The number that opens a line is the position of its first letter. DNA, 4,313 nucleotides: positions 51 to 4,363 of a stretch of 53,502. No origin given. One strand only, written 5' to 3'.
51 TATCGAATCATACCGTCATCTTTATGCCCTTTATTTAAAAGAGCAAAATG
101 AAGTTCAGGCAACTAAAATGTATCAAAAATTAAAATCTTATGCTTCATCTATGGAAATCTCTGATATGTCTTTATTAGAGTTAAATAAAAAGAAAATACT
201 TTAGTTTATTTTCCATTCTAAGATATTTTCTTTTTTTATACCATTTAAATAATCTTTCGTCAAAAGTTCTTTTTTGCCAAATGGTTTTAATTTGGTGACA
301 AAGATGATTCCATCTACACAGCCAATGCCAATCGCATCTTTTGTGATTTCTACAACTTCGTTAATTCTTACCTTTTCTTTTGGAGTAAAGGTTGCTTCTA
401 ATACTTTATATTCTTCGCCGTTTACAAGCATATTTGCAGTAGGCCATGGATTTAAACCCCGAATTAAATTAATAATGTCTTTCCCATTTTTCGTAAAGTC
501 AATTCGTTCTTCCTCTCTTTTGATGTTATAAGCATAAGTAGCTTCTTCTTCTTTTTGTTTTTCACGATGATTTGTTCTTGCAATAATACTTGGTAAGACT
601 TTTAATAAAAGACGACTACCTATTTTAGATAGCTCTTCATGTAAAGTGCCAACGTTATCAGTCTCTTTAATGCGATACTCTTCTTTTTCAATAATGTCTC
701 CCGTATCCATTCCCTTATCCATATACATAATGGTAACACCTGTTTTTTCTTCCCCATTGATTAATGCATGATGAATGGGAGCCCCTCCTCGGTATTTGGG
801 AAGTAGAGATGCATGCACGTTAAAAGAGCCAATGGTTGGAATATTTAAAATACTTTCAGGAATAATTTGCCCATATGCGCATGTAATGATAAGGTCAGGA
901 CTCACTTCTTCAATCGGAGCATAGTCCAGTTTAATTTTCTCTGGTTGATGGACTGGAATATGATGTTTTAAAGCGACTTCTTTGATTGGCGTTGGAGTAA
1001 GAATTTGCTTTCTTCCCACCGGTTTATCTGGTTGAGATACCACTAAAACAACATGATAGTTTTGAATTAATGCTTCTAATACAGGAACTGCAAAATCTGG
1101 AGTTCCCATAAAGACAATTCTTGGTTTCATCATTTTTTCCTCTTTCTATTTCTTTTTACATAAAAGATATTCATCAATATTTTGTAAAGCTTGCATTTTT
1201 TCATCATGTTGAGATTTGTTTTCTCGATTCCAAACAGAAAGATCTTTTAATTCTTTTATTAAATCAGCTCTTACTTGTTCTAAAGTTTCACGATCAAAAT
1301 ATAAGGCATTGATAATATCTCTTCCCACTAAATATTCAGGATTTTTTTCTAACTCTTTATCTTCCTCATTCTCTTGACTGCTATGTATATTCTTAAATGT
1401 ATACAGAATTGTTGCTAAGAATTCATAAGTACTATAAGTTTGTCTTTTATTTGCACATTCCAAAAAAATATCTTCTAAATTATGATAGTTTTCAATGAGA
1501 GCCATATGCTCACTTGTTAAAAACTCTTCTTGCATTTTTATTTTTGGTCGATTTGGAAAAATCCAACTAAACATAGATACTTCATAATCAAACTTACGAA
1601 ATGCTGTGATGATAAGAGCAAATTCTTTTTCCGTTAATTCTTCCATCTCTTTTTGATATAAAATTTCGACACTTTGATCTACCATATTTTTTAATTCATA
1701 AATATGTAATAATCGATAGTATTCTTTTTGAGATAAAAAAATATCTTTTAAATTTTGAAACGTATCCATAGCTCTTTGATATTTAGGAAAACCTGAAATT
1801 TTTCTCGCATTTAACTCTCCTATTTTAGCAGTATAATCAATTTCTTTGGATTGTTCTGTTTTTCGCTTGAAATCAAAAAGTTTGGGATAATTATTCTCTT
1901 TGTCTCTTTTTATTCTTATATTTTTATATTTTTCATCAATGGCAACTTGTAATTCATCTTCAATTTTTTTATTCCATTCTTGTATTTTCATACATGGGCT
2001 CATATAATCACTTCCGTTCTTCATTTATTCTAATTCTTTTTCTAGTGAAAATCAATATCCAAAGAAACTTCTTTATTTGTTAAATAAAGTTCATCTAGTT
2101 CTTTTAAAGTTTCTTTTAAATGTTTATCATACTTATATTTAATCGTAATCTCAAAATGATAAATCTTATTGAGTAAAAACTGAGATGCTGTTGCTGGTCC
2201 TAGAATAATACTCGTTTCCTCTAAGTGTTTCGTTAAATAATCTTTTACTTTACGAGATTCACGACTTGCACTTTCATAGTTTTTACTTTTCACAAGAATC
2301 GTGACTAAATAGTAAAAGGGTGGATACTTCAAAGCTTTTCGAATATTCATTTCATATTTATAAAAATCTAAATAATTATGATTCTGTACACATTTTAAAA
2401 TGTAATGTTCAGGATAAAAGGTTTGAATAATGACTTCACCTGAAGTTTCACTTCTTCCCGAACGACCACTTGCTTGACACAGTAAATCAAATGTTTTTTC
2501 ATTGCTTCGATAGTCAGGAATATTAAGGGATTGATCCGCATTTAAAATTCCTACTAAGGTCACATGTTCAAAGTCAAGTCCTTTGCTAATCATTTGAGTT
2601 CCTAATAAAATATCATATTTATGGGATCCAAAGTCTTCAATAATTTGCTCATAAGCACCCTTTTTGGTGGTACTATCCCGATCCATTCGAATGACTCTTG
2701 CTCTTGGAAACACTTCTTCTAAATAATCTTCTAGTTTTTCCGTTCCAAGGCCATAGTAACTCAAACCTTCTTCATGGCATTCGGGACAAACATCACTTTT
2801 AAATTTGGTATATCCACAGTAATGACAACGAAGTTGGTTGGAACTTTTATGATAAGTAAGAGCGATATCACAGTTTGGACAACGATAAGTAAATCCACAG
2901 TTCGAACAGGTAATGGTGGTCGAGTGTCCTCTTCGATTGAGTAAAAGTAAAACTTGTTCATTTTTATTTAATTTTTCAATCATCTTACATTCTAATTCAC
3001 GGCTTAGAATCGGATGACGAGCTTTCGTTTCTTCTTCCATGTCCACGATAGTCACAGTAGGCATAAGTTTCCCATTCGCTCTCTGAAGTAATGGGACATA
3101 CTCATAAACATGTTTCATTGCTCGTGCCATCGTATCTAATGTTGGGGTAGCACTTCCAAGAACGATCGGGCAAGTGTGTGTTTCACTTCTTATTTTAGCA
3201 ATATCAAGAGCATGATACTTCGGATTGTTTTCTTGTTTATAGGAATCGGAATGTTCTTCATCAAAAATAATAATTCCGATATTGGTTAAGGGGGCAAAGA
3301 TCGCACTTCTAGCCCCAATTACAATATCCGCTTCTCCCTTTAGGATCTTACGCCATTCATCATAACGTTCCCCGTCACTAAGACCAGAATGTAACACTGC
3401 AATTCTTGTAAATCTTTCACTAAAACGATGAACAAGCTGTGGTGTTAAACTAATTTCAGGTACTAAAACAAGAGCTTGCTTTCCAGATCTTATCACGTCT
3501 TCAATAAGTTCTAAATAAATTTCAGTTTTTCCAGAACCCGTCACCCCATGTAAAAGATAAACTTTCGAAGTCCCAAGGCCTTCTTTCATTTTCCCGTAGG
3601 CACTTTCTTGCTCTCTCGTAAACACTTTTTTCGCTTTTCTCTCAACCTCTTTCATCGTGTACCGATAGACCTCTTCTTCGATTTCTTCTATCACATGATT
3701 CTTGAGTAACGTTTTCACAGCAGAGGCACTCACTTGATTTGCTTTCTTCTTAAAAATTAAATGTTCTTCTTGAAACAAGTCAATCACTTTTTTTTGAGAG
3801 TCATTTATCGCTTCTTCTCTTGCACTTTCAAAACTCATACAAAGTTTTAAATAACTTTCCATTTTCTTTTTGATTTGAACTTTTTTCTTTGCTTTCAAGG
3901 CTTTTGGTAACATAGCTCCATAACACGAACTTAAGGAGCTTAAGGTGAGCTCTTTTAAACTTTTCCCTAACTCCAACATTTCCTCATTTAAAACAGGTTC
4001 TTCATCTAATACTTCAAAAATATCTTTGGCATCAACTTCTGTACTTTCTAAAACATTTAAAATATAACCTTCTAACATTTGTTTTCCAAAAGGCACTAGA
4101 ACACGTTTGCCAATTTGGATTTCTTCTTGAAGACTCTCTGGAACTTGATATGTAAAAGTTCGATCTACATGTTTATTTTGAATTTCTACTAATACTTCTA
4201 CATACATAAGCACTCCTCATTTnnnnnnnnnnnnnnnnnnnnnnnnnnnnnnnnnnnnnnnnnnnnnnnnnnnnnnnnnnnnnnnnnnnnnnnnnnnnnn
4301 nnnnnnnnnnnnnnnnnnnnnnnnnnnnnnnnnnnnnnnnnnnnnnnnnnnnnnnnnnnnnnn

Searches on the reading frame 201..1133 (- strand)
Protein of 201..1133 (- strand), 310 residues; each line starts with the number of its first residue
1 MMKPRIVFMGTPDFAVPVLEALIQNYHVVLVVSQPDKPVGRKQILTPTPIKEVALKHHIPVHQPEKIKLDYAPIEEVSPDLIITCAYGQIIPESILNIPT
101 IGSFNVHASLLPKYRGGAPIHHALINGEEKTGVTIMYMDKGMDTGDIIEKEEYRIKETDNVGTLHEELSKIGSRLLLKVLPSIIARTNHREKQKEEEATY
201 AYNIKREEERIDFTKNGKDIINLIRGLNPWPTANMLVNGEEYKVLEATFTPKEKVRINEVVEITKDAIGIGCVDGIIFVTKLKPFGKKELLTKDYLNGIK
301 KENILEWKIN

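Call 37: search_protein_families(library=ncbifam, proteins=[window:201-1133:-], max_evalue=0.00001)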
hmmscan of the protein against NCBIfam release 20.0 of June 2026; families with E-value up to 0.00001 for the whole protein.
window:201-1133:- (310 aa): 7 families
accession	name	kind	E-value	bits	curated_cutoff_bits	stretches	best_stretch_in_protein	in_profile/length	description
TIGR00460.1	fmt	equivalog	3.9e-94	315.3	201.5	1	5-302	2-307/315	methionyl-tRNA formyltransferase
NF005414.0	PRK06988.1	equivalog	9.1e-47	159.5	316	1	2-284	1-287/311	formyltransferase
NF005998.1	PRK08125.1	equivalog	4.5e-46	157.5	777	1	14-279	11-276/649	bifunctional UDP-4-amino-4-deoxy-L-arabinose formyltransferase/UDP-glucuronic acid oxidase ArnA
TIGR00639.1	PurN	equivalog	1.5e-15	57.3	150.1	1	73-185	74-186/192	phosphoribosylglycinamide formyltransferase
NF005755.0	PRK07579.1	equivalog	1.7e-13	51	238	1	80-228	67-214/245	dTDP-4-amino-4,6-dideoxyglucose formyltransferase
NF004684.0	PRK06027.1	subfamily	5.5e-12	46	223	1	57-180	141-267/286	formyltetrahydrofolate deformylase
TIGR00655.1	PurU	equivalog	1.6e-10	41.1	285.95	1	68-171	147-253/280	formyltetrahydrofolate deformylase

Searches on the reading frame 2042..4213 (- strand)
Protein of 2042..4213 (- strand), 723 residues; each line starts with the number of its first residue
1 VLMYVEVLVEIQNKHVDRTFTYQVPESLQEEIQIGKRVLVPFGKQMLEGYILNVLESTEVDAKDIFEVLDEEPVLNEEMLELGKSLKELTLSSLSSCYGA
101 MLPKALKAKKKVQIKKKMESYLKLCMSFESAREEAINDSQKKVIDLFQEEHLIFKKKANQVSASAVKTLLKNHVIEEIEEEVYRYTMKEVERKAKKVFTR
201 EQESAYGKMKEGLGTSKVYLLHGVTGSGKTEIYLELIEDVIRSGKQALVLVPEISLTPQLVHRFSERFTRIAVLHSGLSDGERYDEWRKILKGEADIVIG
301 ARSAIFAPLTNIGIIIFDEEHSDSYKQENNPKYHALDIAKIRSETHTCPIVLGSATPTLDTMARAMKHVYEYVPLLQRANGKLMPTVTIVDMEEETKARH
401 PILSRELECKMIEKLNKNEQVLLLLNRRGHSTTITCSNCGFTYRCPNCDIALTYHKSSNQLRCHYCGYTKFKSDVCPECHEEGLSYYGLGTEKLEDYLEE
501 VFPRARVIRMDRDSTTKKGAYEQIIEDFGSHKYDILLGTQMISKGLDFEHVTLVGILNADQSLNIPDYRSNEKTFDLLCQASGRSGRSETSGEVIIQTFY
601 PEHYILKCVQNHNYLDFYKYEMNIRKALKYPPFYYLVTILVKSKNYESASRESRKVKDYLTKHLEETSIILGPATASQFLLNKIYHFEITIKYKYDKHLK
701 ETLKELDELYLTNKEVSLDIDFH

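Call 37: search_protein_families(library=ncbifam, proteins=[window:2042-4213:-], max_evalue=0.00001)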
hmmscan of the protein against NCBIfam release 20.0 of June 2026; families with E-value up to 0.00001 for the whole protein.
window:2042-4213:- (723 aa): 27 families (the best 25 are shown)
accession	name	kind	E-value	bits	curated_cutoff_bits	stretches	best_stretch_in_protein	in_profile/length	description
NF004066.1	PRK05580.1-3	equivalog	4e-256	852.2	813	2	116-722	166-783/788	primosomal protein N'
NF004068.0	PRK05580.1-5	equivalog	4.5e-224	746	1249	2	115-720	171-787/795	primosomal protein N'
TIGR00595.1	priA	equivalog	7.2e-188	625.3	230.35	1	220-722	1-506/509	replication restart helicase PriA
NF004067.0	PRK05580.1-4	equivalog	1.4e-184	615.5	763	1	15-710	13-716/737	primosomal protein N'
NF004065.0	PRK05580.1-1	equivalog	6.5e-170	566.8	858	1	16-710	12-711/731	primosomal protein N'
NF004070.0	PRK05580.2-2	equivalog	1.3e-164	549.2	921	1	5-721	14-722/729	primosomal protein N'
NF004071.0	PRK05580.2-3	equivalog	1.3e-136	456.4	1105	1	5-707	18-713/735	primosomal protein N'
NF004072.0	PRK05580.2-4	equivalog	2e-133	446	1030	1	171-722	94-642/648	primosomal protein N'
NF004069.0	PRK05580.2-1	equivalog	2e-132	442.8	767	1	183-716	97-604/612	primosomal protein N'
NF011453.0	PRK14873.1-3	equivalog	1.8e-54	184.9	812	1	5-656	16-593/653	primosome assembly protein PriA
NF011452.0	PRK14873.1-2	equivalog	4.3e-44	150.8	980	2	237-513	219-500/708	primosomal protein N'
NF011454.0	PRK14873.1-4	equivalog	1.5e-37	129.3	951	1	185-513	116-448/651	primosomal protein N'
NF011455.0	PRK14873.1-5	equivalog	1.5e-36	125.9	969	1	235-632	180-577/675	primosomal protein N'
NF011451.0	PRK14873.1-1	equivalog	1.6e-21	76.2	1147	1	6-501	33-527/764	primosome assembly protein PriA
TIGR00580.2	mfd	equivalog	9.4e-21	73.9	800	1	155-402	391-635/907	transcription-repair coupling factor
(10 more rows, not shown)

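Call 47: find_homologous_proteins(query=window:2042-4213:-, max_evalue=1e-50)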
Query window:2042-4213:- (723 aa): 8000 proteins with E <= 1e-50 among 8000 candidates; the best 120 are listed.
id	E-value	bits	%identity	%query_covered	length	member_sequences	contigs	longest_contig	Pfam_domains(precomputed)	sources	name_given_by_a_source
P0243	0.0e+0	1590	98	100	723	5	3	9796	PF17764.7,PF00270.36,PF00271.38,PF18319.8,PF18074.7,PF04851.22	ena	-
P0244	0.0e+0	1196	72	100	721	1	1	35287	PF17764.7,PF00270.36,PF00271.38,PF18319.8,PF18074.7,PF04851.22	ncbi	-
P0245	0.0e+0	1181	72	100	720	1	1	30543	PF17764.7,PF00270.36,PF00271.38,PF18319.8,PF18074.7,PF04851.22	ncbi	-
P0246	0.0e+0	1171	70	100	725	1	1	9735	PF17764.7,PF00270.36,PF00271.38,PF18319.8,PF18074.7,PF04851.22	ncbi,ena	-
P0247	0.0e+0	1170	70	100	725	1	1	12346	PF17764.7,PF00270.36,PF00271.38,PF18319.8,PF18074.7,PF04851.22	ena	-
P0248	0.0e+0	1169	70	100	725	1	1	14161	PF17764.7,PF00270.36,PF00271.38,PF18319.8,PF18074.7,PF04851.22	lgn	-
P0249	0.0e+0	1168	70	100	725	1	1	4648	PF17764.7,PF00270.36,PF00271.38,PF18319.8,PF18074.7,PF04851.22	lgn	-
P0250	0.0e+0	1168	70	100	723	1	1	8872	PF17764.7,PF00270.36,PF00271.38,PF18319.8,PF18074.7,PF04851.22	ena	-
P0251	0.0e+0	1168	70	100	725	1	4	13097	PF17764.7,PF00270.36,PF00271.38,PF18319.8,PF18074.7,PF04851.22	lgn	-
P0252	0.0e+0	1168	70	100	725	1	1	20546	PF17764.7,PF00270.36,PF00271.38,PF18319.8,PF18074.7,PF04851.22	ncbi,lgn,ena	-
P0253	0.0e+0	1167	70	100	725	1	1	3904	PF17764.7,PF00270.36,PF00271.38,PF18319.8,PF18074.7,PF04851.22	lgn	-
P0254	0.0e+0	1167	70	100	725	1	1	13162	PF17764.7,PF00270.36,PF00271.38,PF18319.8,PF18074.7,PF04851.22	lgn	-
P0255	0.0e+0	1167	70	100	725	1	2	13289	PF17764.7,PF00270.36,PF00271.38,PF18319.8,PF18074.7,PF04851.22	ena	-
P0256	0.0e+0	1167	70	100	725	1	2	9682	PF17764.7,PF00270.36,PF00271.38,PF18319.8,PF18074.7,PF04851.22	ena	-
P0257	0.0e+0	1167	70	100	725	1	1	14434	PF17764.7,PF00270.36,PF00271.38,PF18319.8,PF18074.7,PF04851.22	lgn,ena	-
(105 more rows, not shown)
